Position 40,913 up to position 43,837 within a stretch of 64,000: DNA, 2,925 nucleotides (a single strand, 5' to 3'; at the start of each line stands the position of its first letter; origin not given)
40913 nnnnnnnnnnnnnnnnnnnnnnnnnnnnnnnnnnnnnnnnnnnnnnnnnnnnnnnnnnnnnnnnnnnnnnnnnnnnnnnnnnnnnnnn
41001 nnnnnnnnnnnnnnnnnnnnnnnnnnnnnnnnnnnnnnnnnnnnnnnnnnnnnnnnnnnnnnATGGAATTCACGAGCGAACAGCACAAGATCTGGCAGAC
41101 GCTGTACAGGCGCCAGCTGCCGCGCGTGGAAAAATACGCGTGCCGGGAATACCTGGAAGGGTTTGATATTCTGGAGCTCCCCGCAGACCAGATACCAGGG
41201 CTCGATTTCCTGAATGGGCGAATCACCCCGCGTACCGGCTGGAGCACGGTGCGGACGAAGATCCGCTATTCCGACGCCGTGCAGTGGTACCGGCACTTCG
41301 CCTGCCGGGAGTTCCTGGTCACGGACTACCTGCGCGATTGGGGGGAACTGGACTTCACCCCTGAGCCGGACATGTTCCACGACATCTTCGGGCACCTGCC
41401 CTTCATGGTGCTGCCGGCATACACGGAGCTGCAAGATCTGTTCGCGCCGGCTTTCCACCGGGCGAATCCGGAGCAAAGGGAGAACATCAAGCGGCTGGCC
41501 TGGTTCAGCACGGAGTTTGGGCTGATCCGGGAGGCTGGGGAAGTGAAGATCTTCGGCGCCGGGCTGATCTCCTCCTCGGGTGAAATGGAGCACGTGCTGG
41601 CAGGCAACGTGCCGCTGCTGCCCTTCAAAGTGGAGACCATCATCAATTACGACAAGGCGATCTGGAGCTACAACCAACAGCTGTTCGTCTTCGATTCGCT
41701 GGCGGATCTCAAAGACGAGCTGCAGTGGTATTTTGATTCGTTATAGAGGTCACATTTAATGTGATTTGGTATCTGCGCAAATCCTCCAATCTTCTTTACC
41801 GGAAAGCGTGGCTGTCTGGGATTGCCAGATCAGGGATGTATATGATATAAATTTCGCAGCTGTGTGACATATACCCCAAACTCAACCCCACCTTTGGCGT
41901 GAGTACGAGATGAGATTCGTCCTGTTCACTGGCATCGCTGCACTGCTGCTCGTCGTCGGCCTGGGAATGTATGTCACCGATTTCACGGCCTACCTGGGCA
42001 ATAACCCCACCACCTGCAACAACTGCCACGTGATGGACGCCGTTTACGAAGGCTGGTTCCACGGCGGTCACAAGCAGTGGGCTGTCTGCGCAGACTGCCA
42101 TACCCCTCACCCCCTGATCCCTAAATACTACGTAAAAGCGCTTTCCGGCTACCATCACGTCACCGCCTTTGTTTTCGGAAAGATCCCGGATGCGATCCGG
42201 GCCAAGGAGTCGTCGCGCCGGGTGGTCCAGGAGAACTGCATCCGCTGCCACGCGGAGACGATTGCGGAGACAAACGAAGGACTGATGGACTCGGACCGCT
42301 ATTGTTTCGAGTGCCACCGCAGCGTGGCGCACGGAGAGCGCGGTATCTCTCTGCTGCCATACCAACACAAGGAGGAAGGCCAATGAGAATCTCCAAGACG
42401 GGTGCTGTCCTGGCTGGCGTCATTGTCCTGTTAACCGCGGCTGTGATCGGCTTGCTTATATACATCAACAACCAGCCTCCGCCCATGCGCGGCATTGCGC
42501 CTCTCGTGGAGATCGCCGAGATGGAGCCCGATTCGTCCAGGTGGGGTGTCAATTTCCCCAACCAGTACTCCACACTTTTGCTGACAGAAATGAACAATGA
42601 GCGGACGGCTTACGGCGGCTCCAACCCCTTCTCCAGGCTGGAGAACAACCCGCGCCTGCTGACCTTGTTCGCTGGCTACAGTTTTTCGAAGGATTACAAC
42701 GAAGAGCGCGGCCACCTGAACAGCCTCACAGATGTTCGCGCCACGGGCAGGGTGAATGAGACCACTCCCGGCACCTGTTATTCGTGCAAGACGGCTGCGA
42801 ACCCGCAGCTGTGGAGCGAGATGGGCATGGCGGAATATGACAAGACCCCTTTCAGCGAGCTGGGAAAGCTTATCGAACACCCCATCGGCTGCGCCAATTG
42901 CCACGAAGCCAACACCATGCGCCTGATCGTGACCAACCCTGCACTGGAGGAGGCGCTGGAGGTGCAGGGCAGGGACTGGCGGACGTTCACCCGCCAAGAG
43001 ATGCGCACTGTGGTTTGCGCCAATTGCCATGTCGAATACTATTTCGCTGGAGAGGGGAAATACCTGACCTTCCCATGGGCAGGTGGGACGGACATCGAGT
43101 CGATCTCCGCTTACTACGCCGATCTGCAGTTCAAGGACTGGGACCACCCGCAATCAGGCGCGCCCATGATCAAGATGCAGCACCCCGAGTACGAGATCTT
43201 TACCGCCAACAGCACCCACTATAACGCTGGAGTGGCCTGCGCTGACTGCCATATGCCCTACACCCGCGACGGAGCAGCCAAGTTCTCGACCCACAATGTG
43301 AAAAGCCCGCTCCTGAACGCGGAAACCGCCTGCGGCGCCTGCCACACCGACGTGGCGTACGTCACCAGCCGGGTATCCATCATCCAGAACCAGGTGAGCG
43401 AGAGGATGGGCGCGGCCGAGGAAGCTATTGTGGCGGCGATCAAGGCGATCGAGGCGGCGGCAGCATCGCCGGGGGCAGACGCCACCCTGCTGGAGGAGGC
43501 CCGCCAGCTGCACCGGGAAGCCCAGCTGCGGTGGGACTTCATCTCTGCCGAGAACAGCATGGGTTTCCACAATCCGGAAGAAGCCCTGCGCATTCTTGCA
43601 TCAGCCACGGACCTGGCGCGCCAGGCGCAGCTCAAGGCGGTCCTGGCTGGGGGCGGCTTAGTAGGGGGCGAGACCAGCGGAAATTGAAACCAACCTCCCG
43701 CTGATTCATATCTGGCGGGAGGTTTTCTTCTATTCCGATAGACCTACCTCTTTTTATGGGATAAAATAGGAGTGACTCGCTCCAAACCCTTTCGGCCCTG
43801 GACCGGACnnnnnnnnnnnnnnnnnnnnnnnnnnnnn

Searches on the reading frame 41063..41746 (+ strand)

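Call 43: search_protein_families(library=pfam, proteins=[window:41063-41746:+])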
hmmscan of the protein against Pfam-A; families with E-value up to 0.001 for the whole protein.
window:41063-41746:+ (227 aa): 1 family
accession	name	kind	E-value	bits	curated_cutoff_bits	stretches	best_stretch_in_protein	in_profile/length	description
PF00351.26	Biopterin_H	-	8.5e-38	130.6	22.7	1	2-225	60-286/331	Biopterin-dependent aromatic amino acid hydroxylase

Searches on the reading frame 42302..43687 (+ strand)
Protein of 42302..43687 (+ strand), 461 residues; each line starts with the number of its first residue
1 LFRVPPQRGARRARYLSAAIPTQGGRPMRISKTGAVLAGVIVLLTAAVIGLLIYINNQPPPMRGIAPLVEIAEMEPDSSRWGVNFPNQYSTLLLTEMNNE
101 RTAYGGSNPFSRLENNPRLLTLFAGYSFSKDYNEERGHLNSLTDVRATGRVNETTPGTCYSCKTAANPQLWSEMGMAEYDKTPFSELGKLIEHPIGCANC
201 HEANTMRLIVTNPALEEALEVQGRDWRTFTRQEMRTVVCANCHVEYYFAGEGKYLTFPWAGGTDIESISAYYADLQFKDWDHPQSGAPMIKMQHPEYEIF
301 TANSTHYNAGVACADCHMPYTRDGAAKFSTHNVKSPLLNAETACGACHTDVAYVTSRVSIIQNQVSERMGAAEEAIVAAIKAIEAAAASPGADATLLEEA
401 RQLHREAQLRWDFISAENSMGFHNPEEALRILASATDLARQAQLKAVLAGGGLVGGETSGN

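Call 43: search_protein_families(library=pfam, proteins=[window:42302-43687:+])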
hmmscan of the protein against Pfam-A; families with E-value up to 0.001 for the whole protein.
window:42302-43687:+ (461 aa): 3 families
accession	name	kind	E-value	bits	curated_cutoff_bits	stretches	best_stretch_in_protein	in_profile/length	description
PF02335.20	Cytochrom_C552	-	4.3e-131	438.3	24.1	1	77-447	1-381/438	Cytochrome c552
PF14522.11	Cytochrome_C7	-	1.3e-08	34.9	24.8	1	304-352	6-52/67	Cytochrome c7 and related cytochrome c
PF14537.11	Cytochrom_c3_2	-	0.00061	20.6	25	0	306-360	2-45/79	Cytochrome c3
